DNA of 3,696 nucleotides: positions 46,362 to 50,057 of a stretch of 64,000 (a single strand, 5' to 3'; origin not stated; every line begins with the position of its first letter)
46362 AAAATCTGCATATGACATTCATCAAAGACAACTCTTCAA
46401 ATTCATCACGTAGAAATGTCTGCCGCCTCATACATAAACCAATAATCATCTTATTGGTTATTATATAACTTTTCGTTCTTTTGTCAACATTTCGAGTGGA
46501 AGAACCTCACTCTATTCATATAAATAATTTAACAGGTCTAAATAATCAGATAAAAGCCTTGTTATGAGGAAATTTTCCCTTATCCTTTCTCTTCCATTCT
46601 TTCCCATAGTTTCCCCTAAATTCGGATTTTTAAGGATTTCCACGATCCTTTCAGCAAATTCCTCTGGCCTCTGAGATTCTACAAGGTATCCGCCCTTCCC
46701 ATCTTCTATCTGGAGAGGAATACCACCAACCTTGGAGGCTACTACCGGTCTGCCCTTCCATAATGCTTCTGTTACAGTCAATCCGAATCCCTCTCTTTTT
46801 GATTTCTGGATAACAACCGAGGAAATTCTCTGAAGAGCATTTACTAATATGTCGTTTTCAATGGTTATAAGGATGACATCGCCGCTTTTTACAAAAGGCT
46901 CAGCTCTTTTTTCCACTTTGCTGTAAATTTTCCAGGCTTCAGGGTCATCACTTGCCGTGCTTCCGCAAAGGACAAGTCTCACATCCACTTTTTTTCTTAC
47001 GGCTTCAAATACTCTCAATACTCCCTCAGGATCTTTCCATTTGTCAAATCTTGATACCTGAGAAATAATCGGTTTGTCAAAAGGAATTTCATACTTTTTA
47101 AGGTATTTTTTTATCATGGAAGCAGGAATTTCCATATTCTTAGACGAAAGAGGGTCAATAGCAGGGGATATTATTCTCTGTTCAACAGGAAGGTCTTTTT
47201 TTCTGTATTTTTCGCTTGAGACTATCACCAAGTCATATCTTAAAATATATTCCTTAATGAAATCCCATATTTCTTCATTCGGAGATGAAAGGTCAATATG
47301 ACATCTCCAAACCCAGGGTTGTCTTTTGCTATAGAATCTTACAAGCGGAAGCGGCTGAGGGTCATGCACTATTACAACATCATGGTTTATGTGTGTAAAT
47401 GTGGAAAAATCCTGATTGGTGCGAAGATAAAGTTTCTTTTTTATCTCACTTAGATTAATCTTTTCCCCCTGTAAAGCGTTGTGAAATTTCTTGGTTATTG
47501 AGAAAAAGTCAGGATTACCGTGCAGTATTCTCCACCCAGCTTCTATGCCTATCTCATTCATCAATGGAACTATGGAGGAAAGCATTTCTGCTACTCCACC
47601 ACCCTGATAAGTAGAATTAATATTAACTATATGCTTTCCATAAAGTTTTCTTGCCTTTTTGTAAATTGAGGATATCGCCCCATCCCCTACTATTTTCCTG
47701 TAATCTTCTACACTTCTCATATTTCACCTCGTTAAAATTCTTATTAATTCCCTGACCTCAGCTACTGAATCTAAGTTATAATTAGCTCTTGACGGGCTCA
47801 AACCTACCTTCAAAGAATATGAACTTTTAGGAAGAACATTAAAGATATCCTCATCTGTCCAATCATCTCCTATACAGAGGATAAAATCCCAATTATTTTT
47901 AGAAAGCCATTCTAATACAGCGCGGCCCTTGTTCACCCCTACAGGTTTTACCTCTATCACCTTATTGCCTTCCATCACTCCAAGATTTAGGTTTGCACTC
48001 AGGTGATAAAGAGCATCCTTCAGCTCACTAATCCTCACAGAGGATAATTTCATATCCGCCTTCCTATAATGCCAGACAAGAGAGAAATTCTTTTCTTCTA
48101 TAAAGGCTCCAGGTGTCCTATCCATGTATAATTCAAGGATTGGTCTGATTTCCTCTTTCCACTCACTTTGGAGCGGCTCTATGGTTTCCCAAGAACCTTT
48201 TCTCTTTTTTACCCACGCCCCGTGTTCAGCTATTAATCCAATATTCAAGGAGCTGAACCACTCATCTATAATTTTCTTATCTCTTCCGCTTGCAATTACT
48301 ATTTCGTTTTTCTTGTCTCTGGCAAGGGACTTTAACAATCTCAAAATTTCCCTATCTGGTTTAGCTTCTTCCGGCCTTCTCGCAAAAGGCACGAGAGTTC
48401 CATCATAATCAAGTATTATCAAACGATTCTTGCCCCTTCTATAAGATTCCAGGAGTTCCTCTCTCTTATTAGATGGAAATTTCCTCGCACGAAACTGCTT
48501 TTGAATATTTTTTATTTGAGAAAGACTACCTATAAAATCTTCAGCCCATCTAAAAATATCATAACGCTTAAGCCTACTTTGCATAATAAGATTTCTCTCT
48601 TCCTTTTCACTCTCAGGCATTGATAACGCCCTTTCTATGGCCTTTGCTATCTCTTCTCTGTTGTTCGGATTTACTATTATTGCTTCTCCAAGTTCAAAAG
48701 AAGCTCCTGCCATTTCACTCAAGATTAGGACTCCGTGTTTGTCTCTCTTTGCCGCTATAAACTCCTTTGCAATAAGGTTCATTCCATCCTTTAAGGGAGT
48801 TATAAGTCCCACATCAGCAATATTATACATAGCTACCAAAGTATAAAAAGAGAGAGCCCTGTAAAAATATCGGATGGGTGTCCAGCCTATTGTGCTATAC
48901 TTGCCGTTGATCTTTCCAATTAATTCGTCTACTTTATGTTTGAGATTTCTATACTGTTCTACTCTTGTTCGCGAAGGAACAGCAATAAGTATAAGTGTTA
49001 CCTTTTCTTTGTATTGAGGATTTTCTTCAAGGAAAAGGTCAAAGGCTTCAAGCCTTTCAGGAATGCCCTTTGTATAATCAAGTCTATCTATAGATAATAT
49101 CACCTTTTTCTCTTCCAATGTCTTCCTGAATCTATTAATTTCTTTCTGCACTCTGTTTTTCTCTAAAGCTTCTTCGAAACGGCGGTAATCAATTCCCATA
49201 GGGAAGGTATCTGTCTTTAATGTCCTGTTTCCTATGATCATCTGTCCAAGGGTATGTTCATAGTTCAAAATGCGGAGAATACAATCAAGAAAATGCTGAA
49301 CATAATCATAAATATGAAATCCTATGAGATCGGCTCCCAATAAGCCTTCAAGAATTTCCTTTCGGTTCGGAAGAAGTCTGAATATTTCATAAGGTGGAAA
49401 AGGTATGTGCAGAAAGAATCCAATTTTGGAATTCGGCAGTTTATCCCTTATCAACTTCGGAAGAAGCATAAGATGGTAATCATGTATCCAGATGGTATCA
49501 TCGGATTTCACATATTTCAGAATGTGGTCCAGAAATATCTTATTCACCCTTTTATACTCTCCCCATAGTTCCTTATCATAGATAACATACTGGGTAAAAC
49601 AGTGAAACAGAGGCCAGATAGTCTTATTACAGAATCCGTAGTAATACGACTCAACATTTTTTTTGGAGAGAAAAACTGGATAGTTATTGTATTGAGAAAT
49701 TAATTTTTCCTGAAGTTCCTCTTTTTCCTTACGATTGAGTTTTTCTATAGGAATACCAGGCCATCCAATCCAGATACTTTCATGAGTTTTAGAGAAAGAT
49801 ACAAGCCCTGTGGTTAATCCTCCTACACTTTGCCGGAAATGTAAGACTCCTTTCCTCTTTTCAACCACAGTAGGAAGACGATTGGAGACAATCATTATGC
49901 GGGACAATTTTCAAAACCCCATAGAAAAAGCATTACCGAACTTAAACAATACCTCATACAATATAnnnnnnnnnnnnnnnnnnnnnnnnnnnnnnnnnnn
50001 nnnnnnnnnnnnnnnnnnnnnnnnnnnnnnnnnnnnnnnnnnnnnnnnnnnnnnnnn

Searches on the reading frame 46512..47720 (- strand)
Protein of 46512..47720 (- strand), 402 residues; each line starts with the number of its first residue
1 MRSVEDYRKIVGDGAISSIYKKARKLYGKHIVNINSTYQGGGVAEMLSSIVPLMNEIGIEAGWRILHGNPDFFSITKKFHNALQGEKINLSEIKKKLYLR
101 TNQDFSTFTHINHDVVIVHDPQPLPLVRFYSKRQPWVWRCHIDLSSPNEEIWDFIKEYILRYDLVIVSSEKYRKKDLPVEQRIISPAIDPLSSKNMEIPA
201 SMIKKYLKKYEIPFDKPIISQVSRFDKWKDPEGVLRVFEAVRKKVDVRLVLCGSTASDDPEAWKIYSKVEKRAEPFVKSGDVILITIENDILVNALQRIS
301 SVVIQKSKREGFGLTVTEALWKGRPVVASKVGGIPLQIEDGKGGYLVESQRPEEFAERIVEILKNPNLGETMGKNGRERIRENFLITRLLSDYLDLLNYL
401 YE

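Call 6: search_protein_families(library=pfam, proteins=[window:46512-47720:-], max_evalue=0.01)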
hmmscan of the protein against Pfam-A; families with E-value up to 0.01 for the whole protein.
window:46512-47720:- (402 aa): 6 families
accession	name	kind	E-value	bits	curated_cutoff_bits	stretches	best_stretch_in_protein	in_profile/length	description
PF21269.3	TreT_GT1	-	1.5e-60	203.4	27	1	33-173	1-143/144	Trehalose synthase, N-terminal domain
PF00534.26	Glycos_transf_1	-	2.1e-30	105.9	26.4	1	204-379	3-172/172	Glycosyl transferases group 1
PF13692.12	Glyco_trans_1_4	-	6.7e-20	72.2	27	1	217-365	2-142/142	Glycosyl transferases group 1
PF20706.3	GT4-conflict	-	1.1e-06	28.3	26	1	245-341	231-323/385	Family 4 Glycosyltransferase in conflict systems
PF13524.12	Glyco_trans_1_2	-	4.9e-06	27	25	1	237-388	5-137/144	Glycosyl transferase-like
PF09612.15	HtrL_YibB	-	0.0082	16.2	24.1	0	66-116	151-201/267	Bacterial protein of unknown function (HtrL_YibB)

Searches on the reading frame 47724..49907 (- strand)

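Call 6: search_protein_families(library=pfam, proteins=[window:47724-49907:-], max_evalue=0.01)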
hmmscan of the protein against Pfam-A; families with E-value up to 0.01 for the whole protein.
window:47724-49907:- (727 aa): 5 families
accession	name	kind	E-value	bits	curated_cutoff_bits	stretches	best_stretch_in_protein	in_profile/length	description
PF00982.27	Glyco_transf_20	-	3.1e-159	531.1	32.5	1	3-463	2-472/473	Glycosyltransferase family 20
PF02358.22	Trehalose_PPase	-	1.3e-57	195.1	27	1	498-696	1-207/235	Trehalose-phosphatase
PF08282.18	Hydrolase_3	-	1.2e-08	35.5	20.9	1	497-587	1-84/255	haloacid dehalogenase-like hydrolase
PF00534.26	Glycos_transf_1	-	4.3e-06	26.8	26.4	1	255-300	2-49/172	Glycosyl transferases group 1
PF18143.6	HAD_SAK_2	-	0.0011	19.8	27.5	0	496-545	1-56/139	HAD domain in Swiss Army Knife RNA repair proteins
